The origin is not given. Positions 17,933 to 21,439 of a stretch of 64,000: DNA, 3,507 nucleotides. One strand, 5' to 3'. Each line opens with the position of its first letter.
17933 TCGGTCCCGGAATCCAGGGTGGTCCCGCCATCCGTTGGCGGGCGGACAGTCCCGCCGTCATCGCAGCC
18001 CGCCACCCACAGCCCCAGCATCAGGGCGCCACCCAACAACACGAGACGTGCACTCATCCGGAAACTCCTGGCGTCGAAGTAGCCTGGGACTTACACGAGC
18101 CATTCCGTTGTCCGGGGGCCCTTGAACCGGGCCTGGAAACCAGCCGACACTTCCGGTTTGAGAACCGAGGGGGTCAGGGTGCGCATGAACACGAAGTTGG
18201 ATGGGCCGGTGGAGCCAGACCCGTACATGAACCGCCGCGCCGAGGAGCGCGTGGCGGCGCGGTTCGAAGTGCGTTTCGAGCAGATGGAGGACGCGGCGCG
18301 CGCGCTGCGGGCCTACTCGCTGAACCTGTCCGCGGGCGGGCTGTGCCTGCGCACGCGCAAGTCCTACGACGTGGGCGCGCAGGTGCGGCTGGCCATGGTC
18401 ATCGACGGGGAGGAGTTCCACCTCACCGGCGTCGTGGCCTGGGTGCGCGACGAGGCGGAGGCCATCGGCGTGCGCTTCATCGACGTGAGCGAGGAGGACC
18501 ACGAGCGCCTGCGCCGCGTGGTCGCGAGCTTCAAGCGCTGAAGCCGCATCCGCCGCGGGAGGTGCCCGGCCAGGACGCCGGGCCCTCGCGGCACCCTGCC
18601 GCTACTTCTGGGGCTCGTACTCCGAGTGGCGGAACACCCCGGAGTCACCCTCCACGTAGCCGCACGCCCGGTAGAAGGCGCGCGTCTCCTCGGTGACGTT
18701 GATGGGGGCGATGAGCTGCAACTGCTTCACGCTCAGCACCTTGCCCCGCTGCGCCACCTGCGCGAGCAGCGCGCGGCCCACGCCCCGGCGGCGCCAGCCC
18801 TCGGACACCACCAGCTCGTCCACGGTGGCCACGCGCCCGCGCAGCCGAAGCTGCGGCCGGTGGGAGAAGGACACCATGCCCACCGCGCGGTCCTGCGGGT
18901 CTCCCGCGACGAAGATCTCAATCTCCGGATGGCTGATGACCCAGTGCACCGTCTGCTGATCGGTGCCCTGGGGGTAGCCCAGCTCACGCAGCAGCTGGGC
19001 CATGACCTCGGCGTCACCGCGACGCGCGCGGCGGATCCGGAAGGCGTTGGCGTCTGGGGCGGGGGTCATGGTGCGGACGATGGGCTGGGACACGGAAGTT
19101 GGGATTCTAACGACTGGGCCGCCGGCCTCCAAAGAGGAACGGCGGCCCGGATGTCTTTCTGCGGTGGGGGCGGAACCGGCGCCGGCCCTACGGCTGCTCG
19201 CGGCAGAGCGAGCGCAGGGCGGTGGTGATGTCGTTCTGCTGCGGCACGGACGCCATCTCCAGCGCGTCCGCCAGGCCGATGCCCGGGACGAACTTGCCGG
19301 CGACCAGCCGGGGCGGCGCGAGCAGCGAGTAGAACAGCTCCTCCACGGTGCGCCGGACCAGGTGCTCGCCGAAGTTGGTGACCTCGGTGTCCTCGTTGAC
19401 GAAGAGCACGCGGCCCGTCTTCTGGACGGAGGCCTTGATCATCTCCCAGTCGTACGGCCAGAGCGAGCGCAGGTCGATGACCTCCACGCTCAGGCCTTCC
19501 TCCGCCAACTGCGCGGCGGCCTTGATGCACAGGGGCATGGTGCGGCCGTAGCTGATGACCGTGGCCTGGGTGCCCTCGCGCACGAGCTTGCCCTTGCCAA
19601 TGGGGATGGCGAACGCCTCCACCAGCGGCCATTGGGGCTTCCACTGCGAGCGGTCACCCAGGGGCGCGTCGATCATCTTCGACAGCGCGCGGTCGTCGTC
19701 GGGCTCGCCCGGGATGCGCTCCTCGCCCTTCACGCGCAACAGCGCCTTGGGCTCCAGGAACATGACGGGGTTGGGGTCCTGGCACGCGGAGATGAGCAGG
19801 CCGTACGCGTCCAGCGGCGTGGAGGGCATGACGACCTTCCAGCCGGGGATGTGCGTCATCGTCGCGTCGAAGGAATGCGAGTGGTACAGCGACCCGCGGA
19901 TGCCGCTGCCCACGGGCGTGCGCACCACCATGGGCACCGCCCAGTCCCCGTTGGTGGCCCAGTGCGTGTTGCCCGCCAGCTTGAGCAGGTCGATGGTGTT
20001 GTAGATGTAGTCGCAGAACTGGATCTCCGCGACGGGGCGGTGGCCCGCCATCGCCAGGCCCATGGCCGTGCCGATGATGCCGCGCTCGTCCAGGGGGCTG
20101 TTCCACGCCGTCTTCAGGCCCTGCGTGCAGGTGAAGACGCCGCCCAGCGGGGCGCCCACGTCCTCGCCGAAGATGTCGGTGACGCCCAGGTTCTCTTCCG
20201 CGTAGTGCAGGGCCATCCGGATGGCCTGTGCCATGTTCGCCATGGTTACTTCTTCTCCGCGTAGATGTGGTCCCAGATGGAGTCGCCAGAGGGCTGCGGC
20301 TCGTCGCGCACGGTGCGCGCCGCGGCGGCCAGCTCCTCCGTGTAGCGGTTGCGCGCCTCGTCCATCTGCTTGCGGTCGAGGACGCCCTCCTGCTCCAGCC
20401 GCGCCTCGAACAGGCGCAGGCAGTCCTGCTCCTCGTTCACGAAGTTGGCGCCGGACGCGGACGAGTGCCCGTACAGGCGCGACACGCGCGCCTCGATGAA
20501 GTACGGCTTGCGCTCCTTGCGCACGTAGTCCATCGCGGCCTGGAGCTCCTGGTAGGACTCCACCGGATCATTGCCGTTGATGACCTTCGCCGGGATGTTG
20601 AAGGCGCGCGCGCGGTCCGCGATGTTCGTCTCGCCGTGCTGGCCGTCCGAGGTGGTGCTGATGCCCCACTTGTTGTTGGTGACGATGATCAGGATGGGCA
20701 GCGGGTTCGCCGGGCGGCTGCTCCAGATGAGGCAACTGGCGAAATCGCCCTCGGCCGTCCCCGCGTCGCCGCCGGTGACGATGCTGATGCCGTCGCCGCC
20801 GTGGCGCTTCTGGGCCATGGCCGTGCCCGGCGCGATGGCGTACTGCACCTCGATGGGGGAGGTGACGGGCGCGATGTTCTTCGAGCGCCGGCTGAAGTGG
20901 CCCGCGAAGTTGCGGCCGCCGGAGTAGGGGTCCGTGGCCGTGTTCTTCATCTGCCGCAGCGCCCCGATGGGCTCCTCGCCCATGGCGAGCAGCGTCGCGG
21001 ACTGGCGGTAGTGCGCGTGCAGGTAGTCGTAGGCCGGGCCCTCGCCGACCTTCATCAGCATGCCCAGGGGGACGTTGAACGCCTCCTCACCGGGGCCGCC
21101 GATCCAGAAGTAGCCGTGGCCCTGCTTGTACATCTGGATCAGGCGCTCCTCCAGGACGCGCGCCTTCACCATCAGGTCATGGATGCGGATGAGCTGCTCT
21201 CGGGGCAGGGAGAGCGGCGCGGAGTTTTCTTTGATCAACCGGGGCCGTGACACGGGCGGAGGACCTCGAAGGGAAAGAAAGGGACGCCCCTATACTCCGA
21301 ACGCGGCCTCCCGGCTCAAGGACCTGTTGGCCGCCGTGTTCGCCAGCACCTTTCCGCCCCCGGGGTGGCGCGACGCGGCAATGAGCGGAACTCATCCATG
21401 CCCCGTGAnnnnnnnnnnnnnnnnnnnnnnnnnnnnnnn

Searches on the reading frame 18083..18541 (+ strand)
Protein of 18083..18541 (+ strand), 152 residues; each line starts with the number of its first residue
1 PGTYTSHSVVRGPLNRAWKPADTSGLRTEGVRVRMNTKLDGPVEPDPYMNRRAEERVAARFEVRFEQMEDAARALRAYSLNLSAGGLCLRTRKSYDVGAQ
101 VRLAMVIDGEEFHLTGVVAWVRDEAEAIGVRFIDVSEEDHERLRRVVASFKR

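Call 41: search_protein_families(library=pfam, proteins=[window:18083-18541:+], max_evalue=0.0001)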
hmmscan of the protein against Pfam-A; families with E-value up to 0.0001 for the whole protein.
window:18083-18541:+ (152 aa): 1 family
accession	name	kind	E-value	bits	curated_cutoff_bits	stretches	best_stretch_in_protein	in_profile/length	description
PF07238.19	PilZ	-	8.6e-16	58.6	22.5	1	50-148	1-101/102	PilZ domain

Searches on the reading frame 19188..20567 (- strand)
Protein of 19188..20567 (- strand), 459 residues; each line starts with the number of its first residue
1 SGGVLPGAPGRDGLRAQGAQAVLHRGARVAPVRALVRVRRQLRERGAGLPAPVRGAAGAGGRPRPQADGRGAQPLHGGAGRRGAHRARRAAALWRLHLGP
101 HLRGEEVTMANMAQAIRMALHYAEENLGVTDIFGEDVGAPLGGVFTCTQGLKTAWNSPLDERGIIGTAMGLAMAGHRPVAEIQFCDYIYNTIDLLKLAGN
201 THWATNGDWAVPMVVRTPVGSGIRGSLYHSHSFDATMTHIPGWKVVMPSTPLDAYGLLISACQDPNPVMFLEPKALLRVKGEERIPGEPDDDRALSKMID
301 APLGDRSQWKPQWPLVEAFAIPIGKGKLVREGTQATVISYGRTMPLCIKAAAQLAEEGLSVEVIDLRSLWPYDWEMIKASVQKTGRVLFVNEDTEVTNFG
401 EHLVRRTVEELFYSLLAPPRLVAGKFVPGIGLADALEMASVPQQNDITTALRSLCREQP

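Call 41: search_protein_families(library=pfam, proteins=[window:19188-20567:-], max_evalue=0.0001)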
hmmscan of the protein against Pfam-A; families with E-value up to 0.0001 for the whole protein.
window:19188-20567:- (459 aa): 2 families
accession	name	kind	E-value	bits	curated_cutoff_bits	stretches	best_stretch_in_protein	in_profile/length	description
PF02780.25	Transketolase_C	-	4e-33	114.4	25.9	1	324-447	1-124/124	Transketolase, C-terminal domain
PF02779.29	Transket_pyr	-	3.6e-25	89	27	1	111-278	4-173/174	Transketolase, pyrimidine binding domain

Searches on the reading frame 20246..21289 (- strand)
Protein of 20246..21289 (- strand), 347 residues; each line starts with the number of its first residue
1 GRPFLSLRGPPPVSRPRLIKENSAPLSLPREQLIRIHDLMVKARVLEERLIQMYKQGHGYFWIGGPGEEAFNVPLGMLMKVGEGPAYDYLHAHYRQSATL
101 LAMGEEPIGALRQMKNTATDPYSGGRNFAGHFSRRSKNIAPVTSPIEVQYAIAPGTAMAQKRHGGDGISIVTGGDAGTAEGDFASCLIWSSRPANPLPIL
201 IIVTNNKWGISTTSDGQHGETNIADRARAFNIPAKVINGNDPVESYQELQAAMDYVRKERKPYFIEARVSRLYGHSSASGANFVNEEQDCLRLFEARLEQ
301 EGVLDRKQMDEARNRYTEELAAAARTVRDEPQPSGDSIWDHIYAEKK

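Call 41: search_protein_families(library=pfam, proteins=[window:20246-21289:-], max_evalue=0.0001)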
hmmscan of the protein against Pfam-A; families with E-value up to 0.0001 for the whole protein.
window:20246-21289:- (347 aa): 1 family
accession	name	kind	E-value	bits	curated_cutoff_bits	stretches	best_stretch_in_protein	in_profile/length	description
PF00676.26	E1_dh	-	1.9e-45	155.5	22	1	38-333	2-297/300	Dehydrogenase E1 component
